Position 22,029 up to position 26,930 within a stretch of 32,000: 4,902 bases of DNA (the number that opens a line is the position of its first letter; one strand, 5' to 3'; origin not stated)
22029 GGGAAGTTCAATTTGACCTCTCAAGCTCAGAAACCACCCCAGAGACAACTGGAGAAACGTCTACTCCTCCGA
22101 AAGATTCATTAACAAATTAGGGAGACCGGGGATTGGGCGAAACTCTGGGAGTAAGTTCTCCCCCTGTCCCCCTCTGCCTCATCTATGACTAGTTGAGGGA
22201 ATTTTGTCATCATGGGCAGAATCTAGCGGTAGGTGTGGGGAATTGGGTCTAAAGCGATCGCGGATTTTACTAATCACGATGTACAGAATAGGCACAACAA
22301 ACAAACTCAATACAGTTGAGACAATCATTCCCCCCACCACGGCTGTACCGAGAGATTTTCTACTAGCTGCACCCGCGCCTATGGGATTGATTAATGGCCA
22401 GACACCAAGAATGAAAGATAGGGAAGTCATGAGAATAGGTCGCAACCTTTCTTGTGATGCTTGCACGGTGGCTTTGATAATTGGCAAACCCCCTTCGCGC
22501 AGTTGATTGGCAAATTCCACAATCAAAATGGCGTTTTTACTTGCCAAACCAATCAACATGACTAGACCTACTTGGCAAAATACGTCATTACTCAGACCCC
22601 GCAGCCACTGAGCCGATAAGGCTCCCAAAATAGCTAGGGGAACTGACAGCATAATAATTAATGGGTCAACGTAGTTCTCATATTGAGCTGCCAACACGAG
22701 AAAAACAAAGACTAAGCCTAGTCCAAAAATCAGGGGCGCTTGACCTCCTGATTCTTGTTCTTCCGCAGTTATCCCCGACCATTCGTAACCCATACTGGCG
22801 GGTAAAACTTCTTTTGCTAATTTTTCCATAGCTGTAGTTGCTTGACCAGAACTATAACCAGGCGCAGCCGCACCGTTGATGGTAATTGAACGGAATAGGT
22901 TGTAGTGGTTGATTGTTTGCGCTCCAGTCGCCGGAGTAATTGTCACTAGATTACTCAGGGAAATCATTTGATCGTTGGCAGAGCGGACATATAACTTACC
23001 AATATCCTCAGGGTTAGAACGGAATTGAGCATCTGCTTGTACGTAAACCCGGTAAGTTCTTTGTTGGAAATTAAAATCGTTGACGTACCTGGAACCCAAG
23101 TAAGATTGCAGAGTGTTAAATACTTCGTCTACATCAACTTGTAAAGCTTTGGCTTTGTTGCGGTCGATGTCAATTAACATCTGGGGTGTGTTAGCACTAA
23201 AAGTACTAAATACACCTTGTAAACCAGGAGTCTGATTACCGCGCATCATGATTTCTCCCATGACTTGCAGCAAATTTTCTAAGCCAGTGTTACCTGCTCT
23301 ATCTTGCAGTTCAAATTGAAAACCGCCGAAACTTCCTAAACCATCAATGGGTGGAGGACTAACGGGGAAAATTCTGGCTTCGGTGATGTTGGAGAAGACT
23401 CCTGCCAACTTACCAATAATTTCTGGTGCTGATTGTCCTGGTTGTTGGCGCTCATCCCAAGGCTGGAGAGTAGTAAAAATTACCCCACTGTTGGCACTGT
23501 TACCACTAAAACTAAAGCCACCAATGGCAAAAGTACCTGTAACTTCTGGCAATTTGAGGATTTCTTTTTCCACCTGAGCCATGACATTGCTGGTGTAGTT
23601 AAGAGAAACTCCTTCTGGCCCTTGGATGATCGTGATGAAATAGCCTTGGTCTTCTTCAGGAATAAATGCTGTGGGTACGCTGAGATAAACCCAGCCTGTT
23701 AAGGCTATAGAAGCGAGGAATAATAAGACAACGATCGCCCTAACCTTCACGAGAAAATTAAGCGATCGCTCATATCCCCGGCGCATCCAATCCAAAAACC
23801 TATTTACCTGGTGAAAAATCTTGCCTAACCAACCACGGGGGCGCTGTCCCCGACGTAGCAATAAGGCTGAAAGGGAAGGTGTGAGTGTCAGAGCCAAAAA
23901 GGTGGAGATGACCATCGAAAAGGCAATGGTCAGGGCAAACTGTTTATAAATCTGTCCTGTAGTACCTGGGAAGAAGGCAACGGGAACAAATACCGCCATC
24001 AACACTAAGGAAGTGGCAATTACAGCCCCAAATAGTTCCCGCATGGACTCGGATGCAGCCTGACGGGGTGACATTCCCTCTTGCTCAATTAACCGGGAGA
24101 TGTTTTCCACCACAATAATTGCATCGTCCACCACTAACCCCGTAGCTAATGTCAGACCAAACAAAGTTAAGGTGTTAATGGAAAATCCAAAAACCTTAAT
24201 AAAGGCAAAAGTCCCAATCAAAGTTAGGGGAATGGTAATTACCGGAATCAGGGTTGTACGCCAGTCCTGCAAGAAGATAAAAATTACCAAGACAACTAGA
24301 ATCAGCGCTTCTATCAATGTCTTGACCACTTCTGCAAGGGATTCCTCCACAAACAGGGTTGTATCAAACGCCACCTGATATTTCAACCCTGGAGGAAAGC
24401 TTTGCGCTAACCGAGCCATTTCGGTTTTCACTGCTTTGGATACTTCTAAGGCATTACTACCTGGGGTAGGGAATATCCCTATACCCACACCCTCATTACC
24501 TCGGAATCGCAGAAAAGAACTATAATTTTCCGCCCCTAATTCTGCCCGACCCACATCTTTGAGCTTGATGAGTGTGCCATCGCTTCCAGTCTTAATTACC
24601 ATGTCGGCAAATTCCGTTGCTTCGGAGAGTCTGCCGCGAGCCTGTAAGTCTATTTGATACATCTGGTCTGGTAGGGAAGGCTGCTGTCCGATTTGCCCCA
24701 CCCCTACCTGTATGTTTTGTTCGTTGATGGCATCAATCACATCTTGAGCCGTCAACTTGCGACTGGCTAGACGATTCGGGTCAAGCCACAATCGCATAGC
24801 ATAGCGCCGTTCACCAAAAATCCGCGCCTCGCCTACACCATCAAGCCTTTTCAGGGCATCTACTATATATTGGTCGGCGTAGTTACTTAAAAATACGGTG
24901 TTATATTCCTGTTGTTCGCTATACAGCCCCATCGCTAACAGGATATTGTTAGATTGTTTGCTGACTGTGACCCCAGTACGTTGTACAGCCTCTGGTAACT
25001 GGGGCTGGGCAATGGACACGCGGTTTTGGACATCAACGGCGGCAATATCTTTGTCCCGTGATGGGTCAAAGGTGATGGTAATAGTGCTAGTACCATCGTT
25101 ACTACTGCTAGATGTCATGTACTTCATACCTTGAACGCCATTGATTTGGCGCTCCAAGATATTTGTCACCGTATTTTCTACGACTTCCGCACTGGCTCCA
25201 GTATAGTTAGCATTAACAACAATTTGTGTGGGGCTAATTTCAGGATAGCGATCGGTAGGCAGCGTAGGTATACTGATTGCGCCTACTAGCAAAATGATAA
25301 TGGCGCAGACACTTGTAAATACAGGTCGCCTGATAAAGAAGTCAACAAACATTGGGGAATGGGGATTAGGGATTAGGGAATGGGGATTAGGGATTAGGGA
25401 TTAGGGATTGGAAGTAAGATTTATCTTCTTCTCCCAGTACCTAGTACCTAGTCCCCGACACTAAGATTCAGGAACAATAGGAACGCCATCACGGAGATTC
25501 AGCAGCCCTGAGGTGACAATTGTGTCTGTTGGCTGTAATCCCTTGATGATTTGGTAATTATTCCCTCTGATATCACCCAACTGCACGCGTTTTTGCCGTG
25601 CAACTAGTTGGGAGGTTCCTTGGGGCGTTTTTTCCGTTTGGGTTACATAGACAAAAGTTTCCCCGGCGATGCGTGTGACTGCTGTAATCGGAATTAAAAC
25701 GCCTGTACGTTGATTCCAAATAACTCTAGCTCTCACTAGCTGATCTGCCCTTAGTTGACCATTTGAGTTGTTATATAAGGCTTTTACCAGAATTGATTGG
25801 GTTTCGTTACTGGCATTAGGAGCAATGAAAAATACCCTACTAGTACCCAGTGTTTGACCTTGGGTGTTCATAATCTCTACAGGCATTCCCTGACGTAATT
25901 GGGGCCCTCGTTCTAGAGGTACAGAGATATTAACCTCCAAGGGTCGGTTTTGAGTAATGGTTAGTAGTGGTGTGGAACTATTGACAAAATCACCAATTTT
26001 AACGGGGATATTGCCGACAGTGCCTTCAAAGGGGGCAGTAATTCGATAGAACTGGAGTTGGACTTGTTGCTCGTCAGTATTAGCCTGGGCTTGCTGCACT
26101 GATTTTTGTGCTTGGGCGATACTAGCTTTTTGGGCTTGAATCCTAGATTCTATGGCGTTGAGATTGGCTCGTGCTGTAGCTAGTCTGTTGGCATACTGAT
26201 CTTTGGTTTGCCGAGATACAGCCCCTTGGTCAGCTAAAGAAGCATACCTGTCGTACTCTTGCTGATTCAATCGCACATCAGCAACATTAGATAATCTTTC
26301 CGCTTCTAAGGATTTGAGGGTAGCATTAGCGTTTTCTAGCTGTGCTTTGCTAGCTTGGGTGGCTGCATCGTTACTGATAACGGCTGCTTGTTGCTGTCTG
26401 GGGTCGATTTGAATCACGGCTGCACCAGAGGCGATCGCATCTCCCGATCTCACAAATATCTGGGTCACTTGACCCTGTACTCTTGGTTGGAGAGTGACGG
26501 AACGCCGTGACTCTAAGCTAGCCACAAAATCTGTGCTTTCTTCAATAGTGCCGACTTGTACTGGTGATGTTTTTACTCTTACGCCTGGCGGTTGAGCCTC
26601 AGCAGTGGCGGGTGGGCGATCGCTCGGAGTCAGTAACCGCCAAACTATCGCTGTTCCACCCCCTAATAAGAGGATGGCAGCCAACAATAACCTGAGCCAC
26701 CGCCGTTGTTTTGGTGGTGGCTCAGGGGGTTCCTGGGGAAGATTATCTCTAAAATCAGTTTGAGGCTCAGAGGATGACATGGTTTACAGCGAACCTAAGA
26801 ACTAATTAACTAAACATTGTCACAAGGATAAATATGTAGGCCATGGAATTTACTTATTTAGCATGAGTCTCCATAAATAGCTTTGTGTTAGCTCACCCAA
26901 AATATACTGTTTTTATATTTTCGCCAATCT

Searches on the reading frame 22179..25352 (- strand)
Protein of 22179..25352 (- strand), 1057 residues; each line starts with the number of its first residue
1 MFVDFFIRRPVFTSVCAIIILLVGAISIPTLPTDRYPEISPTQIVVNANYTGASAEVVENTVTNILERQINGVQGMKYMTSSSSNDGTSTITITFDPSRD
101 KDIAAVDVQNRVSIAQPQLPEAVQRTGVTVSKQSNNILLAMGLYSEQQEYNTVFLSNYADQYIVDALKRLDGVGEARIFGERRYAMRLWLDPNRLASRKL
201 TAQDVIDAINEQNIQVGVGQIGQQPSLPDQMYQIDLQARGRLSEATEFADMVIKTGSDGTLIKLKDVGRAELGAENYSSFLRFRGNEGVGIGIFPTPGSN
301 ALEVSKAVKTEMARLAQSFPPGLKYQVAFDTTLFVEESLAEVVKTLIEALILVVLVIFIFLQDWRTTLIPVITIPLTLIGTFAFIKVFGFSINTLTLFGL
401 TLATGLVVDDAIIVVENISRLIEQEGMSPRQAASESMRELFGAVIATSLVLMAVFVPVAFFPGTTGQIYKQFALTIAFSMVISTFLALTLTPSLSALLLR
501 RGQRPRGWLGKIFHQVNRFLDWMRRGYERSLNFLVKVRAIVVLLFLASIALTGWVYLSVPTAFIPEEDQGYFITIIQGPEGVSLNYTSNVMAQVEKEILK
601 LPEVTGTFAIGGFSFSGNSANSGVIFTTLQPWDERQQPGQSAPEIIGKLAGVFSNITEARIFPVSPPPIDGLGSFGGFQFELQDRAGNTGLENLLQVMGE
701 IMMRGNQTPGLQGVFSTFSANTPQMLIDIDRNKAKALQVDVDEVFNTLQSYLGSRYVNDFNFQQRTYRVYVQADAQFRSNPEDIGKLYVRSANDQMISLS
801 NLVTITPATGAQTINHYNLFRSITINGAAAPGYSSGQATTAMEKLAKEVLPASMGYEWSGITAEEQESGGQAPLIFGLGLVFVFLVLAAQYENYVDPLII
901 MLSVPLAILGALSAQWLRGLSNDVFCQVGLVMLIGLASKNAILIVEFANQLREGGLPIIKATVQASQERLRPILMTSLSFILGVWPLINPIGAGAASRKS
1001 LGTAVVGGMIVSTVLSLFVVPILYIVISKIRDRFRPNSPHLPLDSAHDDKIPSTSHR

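Call 48: search_protein_families(library=pfam, proteins=[window:22179-25352:-], max_evalue=0.0001)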
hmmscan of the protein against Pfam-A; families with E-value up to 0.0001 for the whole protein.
window:22179-25352:- (1057 aa): 3 families
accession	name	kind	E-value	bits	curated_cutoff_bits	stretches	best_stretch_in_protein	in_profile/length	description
PF00873.25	ACR_tran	-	0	1247.3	28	1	2-1027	1-1020/1021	AcrB/AcrD/AcrF family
PF03176.21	MMPL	-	3.2e-11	43.2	20.5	1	306-504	108-309/333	MMPL family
PF02355.23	SecD_SecF_C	-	1.5e-07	31.4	20.5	1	340-488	31-176/189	Protein export membrane protein SecD/SecF, C-terminal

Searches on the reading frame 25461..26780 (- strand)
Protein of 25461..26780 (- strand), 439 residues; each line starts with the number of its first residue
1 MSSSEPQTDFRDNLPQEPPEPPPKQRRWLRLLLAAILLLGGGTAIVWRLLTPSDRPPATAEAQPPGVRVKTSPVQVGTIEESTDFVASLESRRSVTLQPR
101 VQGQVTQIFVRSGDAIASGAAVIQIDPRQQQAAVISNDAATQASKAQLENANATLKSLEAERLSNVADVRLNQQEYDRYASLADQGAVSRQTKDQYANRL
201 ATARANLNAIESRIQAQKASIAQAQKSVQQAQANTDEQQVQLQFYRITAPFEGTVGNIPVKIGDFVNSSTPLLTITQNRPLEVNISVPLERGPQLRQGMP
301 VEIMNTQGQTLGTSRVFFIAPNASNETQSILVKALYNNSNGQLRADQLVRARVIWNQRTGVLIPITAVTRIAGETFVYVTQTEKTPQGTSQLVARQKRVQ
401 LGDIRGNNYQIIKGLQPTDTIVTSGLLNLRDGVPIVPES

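Call 48: search_protein_families(library=pfam, proteins=[window:25461-26780:-], max_evalue=0.0001)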
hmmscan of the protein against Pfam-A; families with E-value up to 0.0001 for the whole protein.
window:25461-26780:- (439 aa): 4 families
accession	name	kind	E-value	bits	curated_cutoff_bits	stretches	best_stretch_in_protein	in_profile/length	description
PF16576.10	HlyD_D23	-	3.7e-14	53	30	1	90-348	15-213/214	Barrel-sandwich domain of CusB or HlyD membrane-fusion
PF13437.12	HlyD_3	-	1e-11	46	22.2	1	247-338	2-95/106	HlyD family secretion protein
PF13533.13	Biotin_lipoyl_2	-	2e-05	24.8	29.8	0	95-117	1-23/32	Biotin-lipoyl like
PF00364.28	Biotin_lipoyl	-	6.1e-05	23.2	22.1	0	246-275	44-73/73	Biotin-requiring enzyme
